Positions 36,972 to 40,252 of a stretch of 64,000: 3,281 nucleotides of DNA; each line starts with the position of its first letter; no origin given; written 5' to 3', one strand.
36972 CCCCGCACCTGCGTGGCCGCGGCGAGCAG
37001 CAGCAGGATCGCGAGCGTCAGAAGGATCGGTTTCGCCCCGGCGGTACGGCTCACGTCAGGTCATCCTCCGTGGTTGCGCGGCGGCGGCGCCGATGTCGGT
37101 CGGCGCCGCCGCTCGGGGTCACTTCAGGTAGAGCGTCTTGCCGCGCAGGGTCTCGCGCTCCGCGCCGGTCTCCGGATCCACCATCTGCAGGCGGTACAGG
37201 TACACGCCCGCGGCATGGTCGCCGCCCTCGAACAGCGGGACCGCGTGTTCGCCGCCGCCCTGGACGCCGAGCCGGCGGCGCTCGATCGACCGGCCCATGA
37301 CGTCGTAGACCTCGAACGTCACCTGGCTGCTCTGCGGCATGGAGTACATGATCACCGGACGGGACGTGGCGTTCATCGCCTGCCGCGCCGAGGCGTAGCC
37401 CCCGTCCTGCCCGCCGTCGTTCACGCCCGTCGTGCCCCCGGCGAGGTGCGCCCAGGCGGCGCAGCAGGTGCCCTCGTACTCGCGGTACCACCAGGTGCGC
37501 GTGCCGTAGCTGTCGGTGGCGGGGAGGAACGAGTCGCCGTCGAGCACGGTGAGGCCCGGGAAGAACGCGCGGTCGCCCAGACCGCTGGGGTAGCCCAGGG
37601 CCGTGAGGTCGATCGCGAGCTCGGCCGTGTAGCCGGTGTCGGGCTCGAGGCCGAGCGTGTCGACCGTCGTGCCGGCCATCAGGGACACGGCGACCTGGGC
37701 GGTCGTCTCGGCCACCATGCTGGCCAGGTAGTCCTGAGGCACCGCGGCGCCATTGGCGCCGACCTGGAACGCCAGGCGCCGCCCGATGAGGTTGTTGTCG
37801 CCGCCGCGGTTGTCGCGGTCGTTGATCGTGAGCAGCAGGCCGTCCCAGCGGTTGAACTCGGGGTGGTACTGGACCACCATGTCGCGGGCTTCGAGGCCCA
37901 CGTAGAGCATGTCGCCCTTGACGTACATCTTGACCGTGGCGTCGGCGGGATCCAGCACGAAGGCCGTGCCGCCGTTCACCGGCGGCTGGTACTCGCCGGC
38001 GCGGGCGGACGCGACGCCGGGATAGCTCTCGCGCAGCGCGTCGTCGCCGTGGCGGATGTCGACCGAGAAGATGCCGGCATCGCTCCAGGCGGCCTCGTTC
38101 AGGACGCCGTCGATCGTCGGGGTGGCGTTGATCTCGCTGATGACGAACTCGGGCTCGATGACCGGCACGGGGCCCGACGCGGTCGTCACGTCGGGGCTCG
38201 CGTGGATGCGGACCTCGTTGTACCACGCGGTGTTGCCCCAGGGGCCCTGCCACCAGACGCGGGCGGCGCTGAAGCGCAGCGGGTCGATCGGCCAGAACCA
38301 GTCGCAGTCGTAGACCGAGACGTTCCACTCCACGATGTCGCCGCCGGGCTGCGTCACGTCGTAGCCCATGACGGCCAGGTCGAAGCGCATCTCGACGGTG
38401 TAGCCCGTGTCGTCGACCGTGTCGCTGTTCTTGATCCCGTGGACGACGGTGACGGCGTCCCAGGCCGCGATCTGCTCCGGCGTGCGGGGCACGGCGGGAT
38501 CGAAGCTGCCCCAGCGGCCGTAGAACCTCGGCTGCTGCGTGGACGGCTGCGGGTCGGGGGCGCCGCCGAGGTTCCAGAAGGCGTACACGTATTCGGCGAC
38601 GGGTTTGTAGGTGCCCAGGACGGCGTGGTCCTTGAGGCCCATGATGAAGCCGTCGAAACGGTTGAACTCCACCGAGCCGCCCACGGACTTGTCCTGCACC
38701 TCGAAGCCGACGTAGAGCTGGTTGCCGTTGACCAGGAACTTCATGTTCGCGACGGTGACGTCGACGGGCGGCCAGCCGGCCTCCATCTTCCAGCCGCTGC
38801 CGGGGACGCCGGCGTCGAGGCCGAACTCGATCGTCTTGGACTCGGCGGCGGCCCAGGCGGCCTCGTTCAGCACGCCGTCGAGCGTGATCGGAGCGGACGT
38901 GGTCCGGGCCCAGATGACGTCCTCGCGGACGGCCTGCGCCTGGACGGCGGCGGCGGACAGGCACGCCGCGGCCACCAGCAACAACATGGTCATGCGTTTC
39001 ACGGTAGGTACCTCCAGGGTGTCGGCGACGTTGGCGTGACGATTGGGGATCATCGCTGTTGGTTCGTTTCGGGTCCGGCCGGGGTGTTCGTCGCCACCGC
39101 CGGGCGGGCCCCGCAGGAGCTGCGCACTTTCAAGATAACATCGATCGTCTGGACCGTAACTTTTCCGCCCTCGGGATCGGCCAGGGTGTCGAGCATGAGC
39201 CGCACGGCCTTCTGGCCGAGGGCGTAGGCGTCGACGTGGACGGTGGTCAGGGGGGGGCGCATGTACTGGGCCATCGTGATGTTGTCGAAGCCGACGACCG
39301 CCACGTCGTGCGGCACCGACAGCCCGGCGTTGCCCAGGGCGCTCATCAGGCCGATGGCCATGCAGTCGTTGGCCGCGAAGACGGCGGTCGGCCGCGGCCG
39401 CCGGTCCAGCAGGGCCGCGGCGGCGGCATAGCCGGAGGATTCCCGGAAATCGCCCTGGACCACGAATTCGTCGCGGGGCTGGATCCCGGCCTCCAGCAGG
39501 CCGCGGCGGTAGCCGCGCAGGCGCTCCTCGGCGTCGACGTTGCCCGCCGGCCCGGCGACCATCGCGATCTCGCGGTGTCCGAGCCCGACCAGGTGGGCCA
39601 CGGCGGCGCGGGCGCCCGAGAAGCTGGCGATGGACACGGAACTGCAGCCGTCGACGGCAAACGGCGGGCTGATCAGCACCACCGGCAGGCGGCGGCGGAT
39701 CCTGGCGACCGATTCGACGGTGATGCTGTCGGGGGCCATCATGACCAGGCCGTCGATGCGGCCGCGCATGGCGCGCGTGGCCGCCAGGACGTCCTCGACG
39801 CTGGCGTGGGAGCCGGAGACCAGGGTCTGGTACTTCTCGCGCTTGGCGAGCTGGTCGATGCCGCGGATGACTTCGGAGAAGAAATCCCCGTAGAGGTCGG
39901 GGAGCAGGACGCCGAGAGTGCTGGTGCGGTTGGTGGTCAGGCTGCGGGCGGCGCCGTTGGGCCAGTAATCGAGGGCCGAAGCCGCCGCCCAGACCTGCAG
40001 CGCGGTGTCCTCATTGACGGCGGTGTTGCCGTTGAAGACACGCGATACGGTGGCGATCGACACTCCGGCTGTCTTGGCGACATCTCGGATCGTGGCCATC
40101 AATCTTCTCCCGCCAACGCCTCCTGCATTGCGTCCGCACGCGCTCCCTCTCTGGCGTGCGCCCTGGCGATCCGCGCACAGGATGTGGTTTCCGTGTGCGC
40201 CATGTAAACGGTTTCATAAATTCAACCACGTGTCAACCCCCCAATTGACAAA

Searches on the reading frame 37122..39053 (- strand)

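Call 28: search_protein_families(library=pfam, proteins=[window:37122-39053:-], max_evalue=0.0001)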
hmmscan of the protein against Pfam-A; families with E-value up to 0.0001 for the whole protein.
window:37122-39053:- (644 aa): 1 family
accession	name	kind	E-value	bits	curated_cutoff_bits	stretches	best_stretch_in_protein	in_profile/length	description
PF06452.16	CBM9_1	-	6.1e-06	26.7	23.4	0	203-229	107-133/185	Carbohydrate family 9 binding domain-like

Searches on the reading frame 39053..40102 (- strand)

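Call 28: search_protein_families(library=pfam, proteins=[window:39053-40102:-], max_evalue=0.0001)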
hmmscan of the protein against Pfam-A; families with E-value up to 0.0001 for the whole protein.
window:39053-40102:- (350 aa): 4 families
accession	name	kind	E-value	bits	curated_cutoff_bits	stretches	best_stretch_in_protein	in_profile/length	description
PF13377.12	Peripla_BP_3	-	3.8e-39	134.9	26.5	1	168-330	1-167/167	Periplasmic binding protein-like domain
PF00532.27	Peripla_BP_1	-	1e-24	88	22.2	1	61-317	2-272/281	Periplasmic binding proteins and sugar binding domain of LacI family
PF13407.12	Peripla_BP_4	-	9.2e-17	61.9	35.1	1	64-307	2-254/258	Periplasmic binding protein domain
PF00356.27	LacI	-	2.7e-15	56.3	27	1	4-49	1-46/46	Bacterial regulatory proteins, lacI family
